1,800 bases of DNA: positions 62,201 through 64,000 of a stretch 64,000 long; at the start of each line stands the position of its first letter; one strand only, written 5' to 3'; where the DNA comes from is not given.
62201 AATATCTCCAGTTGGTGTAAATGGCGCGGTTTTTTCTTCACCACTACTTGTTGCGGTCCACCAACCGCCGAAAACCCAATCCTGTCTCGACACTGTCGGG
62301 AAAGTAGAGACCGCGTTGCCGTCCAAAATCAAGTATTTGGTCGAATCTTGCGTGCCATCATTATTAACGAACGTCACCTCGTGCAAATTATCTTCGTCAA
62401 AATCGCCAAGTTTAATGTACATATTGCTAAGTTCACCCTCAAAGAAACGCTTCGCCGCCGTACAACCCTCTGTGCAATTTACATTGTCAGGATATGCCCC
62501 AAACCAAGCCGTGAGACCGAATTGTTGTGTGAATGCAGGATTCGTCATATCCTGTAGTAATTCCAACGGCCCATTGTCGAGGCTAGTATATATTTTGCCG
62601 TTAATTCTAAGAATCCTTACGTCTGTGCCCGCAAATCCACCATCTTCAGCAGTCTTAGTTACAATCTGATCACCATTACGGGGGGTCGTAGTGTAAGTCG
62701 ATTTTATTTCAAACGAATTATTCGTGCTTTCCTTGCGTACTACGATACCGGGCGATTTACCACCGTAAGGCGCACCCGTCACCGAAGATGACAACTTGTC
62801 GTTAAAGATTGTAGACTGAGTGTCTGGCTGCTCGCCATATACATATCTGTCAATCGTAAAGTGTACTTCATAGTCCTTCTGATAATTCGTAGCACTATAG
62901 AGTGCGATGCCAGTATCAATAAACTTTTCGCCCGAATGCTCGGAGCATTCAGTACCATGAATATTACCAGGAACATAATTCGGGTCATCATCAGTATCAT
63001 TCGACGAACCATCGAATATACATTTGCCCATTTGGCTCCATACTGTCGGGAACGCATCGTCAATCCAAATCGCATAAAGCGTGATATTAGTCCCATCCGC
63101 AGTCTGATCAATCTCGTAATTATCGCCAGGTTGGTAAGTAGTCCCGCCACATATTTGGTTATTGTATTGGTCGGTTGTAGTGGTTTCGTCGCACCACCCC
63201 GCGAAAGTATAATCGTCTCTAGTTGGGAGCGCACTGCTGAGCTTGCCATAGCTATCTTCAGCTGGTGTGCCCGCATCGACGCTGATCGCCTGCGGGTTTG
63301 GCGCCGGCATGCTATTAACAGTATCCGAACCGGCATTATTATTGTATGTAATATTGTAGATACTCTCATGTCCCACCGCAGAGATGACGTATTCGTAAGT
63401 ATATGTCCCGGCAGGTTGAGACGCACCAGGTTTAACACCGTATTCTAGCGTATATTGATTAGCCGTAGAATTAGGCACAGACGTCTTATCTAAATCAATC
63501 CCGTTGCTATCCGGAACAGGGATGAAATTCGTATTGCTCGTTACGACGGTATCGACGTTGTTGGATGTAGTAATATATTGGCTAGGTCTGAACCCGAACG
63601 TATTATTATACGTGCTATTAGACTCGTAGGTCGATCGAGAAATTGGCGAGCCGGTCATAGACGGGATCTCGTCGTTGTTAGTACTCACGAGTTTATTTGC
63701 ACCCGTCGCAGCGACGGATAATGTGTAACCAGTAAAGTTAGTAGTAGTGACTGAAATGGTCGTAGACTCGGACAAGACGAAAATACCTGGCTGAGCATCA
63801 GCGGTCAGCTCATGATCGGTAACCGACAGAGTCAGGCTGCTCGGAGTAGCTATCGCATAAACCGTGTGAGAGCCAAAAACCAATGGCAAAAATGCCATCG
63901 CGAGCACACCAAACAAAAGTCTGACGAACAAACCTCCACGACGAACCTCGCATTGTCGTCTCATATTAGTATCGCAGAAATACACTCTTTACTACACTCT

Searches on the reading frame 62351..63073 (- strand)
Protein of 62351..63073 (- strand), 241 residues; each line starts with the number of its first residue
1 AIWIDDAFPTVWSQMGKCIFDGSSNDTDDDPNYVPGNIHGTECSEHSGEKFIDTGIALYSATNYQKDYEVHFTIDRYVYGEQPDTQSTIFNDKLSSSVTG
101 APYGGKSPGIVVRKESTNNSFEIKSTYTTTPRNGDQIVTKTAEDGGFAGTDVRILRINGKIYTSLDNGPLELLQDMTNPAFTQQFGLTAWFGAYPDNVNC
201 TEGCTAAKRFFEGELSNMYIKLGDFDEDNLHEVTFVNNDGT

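Call 44: search_protein_families(library=pfam, proteins=[window:62351-63073:-], max_evalue=5)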
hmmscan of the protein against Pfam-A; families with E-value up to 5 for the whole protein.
seq(241 aa): 0 families

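Call 83: search_solved_structures(query=A4, max_evalue=1)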
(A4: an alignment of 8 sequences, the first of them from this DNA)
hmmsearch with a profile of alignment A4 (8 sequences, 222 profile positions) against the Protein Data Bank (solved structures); distinct sequences matched with E-value up to 1: 1.
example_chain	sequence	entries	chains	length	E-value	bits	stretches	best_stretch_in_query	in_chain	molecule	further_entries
8gjj_B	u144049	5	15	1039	0.36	13.9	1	66-123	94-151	Efflux pump membrane transporter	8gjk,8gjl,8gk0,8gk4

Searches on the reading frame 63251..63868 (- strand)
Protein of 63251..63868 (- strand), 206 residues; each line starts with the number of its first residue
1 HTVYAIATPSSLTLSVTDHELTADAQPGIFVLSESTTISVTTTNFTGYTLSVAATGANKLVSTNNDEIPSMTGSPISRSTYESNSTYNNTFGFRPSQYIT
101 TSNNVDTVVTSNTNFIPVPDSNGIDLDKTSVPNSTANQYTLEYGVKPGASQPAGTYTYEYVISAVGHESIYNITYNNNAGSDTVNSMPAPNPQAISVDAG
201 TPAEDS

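Call 44: search_protein_families(library=pfam, proteins=[window:63251-63868:-], max_evalue=5)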
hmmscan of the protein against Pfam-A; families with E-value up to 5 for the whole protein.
seq(206 aa): 0 families

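Call 46: find_homologous_proteins(query=window:63251-63853:-, max_evalue=0.001)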
Query seq(201 aa): 206 candidates shared short words with the query, none scored E <= 0.001.
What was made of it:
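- Tried and rejected: The word-indexed search with the N-terminal domain gave no hits (call 46).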
